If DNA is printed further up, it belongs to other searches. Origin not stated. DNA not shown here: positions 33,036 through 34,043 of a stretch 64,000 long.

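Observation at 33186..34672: Orphan DPPY-motif methyltransferase with a histone-H1-like basic tail, followed immediately by a Nudix hydrolase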

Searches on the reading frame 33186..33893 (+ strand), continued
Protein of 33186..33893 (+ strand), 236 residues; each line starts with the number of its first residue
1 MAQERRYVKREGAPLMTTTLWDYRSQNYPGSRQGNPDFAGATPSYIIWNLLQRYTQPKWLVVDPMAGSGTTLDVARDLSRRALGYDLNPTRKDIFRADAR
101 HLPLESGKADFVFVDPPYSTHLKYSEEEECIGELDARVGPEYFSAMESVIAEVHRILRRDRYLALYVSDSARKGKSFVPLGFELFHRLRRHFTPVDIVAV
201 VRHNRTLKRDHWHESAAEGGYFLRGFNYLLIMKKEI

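Call 60: list_cluster_members(proteins=[P0294, P0323, P0336, P0341, P0358, P0361, P0291, P0391, P0075, P0279])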
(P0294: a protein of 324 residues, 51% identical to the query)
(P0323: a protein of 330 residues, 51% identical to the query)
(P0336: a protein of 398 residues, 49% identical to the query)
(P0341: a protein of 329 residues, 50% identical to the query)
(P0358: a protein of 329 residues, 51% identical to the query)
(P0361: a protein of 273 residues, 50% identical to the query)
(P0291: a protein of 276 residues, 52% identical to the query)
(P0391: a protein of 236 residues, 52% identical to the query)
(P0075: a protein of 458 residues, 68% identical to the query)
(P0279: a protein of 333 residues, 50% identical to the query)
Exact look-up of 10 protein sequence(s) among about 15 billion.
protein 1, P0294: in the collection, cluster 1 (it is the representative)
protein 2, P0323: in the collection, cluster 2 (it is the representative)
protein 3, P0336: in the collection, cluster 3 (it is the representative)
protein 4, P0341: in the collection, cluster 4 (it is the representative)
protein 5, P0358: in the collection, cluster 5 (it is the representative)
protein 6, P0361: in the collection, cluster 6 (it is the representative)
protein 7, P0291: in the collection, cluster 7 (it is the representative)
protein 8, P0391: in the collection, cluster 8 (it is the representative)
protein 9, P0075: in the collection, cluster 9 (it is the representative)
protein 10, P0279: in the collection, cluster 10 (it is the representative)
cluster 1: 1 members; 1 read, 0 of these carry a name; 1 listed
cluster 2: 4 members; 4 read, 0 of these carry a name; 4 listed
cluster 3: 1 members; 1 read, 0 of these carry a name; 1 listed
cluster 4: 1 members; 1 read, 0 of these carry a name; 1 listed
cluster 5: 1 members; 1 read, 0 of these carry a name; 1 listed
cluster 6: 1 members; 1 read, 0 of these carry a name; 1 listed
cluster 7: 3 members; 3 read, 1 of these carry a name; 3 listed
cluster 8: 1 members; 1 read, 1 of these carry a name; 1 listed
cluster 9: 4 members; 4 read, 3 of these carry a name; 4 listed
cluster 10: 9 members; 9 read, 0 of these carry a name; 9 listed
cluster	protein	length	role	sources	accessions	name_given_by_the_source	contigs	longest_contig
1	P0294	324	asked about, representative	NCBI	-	-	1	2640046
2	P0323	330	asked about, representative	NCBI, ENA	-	-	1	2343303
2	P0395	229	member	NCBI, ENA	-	-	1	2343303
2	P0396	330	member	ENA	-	-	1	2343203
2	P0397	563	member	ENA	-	-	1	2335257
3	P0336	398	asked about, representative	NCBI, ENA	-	-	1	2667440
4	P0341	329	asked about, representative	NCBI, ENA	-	-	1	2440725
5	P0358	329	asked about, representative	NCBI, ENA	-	-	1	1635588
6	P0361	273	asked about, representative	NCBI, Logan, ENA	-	-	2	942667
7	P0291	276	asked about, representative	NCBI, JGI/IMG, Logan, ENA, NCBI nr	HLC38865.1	MAG TPA: DNA methyltransferase [Patescibacteria group bacterium] | DNA methyltransferase [Patescibacteria group bacterium]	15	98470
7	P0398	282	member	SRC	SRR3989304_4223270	-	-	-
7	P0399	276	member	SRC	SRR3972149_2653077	-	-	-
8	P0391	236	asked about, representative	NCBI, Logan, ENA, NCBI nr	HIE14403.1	TPA: class I SAM-dependent methyltransferase [Candidatus Bathyarchaeota archaeon] | class I SAM-dependent methyltransferase [Candidatus Bathyarchaeota archaeon]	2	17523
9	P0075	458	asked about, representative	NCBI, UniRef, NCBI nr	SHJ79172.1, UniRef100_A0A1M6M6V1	DNA methylase [Desulfatibacillum alkenivorans DSM 16219] | DNA methylase n=2 Tax=Desulfatibacillum alkenivorans TaxID=259354 RepID=A0A1M6M6V1_9BACT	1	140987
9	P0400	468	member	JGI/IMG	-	DNA modification methylase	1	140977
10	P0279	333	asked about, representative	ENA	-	-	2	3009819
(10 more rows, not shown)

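Call 61: find_encoding_contigs(protein=P0279, flank=4000, max_places=2)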
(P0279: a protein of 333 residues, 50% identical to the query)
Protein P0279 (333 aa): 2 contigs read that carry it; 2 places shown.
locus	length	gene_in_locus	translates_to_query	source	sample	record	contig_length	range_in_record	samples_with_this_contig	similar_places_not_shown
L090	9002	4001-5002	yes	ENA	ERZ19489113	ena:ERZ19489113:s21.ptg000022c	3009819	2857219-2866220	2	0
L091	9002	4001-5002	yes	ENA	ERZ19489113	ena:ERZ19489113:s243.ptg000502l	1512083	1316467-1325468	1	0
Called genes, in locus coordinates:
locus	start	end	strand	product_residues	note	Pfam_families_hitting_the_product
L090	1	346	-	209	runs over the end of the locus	PF05685:Uma2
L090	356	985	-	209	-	PF05685:Uma2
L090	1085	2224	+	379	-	PF00478:IMPDH (faint), PF03060:NMO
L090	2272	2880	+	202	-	-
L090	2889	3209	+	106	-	-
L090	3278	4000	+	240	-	PF18643:RE_BsaWI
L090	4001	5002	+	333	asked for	PF01555:N6_N4_Mtase, PF01170:UPF0020 (faint), PF01555:N6_N4_Mtase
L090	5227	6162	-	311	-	-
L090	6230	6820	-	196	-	PF01844:HNH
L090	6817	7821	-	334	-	PF01555:N6_N4_Mtase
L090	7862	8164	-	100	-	-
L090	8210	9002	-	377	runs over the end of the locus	PF28175:T4SS_LegC2C7 (weak)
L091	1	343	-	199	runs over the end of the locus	PF05685:Uma2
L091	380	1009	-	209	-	PF05685:Uma2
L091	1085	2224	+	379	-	PF00478:IMPDH (faint), PF03060:NMO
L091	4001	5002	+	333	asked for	PF01555:N6_N4_Mtase, PF01170:UPF0020 (faint), PF01555:N6_N4_Mtase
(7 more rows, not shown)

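Call 62: find_encoding_contigs(protein=P0291, flank=4000, max_places=3)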
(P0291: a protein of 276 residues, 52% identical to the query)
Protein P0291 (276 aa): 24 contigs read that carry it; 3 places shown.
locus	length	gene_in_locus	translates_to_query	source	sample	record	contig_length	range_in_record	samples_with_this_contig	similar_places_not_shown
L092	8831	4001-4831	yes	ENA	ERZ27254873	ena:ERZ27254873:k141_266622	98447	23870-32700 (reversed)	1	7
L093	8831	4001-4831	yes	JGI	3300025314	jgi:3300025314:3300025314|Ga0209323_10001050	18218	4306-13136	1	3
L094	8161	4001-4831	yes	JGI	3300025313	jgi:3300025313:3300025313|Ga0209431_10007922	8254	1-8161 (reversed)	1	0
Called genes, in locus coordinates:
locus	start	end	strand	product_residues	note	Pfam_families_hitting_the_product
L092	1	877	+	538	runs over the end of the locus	PF20990:DUF2207_C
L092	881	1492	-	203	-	PF10502:Peptidase_S26, PF00717:Peptidase_S24 (weak)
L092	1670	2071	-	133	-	-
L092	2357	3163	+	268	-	-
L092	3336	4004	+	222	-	PF18643:RE_BsaWI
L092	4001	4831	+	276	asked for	PF01555:N6_N4_Mtase, PF05148:Methyltransf_8 (faint), PF01170:UPF0020 (faint), PF08241:Methyltransf_11 (faint), PF01555:N6_N4_Mtase (weak)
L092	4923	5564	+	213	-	-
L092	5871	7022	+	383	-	PF01368:DHH, PF02272:DHHA1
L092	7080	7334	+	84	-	PF00312:Ribosomal_S15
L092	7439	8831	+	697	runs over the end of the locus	PF01138:RNase_PH, PF03725:RNase_PH_C, PF03726:PNPase (weak), PF01138:RNase_PH, PF00013:KH_1, PF00575:S1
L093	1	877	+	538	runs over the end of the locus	PF20990:DUF2207_C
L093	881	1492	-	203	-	PF10502:Peptidase_S26, PF00717:Peptidase_S24 (weak)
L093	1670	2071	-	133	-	-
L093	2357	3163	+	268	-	-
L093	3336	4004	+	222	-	PF18643:RE_BsaWI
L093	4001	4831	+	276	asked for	PF01555:N6_N4_Mtase, PF05148:Methyltransf_8 (faint), PF01170:UPF0020 (faint), PF08241:Methyltransf_11 (faint), PF01555:N6_N4_Mtase (weak)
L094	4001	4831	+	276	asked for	PF01555:N6_N4_Mtase, PF05148:Methyltransf_8 (faint), PF01170:UPF0020 (faint), PF08241:Methyltransf_11 (faint), PF01555:N6_N4_Mtase (weak)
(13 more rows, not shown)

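Call 63: find_encoding_contigs(protein=P0175, flank=4000, max_places=1)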
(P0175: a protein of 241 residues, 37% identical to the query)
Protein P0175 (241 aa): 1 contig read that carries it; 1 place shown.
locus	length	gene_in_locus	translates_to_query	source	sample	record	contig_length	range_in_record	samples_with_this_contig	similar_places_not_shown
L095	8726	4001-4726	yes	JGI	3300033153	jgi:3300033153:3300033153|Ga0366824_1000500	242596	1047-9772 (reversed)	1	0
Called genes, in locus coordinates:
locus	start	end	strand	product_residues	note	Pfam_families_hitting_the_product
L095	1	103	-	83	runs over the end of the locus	-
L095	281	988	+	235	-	-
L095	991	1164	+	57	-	-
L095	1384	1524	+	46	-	-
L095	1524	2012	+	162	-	-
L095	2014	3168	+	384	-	-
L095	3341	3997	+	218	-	PF09643:YopX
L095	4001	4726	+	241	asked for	PF01555:N6_N4_Mtase, PF01170:UPF0020 (faint)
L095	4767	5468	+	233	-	PF01555:N6_N4_Mtase (weak)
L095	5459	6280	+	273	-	-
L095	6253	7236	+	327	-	PF01555:N6_N4_Mtase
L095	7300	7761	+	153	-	-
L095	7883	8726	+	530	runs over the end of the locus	PF00270:DEAD, PF04851:ResIII, PF18766:SWI2_SNF2 (weak), PF00271:Helicase_C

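Call 68: find_encoding_contigs(protein=P0318, flank=4000, max_places=2)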
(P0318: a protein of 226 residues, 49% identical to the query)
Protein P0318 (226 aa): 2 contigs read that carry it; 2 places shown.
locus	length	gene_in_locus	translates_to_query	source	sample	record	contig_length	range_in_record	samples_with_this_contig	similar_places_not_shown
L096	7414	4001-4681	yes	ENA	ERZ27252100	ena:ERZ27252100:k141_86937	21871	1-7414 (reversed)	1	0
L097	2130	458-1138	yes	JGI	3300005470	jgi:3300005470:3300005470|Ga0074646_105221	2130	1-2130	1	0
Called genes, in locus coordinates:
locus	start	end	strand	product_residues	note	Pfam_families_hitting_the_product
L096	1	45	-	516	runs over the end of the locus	PF01225:Mur_ligase, PF08245:Mur_ligase_M, PF02875:Mur_ligase_C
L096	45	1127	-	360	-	PF02388:FemAB, PF13480:Acetyltransf_6, PF02388:FemAB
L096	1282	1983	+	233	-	PF00160:Pro_isomerase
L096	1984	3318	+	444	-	PF01555:N6_N4_Mtase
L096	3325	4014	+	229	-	PF18643:RE_BsaWI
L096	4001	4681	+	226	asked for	PF01555:N6_N4_Mtase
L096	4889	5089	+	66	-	PF01165:Ribosomal_S21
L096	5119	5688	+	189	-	PF02674:Colicin_V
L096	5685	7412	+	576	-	?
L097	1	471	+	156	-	?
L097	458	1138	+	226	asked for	PF01555:N6_N4_Mtase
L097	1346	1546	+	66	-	PF01165:Ribosomal_S21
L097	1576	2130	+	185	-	?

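Call 69: find_encoding_contigs(protein=P0365, flank=4000, max_places=2)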
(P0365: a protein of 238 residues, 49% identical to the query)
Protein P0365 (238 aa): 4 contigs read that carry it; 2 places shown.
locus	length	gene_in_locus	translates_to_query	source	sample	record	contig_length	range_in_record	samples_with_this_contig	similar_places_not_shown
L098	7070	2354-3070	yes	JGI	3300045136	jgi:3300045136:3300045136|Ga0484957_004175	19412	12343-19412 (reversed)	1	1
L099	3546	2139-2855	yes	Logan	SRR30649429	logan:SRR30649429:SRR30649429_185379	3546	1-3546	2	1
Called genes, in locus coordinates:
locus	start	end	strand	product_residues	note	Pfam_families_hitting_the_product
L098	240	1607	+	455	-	PF01555:N6_N4_Mtase (faint)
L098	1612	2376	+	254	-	PF18643:RE_BsaWI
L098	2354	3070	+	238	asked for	PF01555:N6_N4_Mtase, PF05148:Methyltransf_8 (faint), PF08241:Methyltransf_11 (faint), PF13649:Methyltransf_25 (faint)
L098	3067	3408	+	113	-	-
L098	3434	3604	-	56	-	-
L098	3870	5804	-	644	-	PF00330:Aconitase, PF00694:Aconitase_C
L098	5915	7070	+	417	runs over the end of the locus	PF00278:Orn_DAP_Arg_deC, PF02784:Orn_Arg_deC_N, PF01168:Ala_racemase_N (weak)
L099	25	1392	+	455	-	PF01555:N6_N4_Mtase (faint)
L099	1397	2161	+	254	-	PF18643:RE_BsaWI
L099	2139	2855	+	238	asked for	PF01555:N6_N4_Mtase, PF05148:Methyltransf_8 (faint), PF08241:Methyltransf_11 (faint), PF13649:Methyltransf_25 (faint)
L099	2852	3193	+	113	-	-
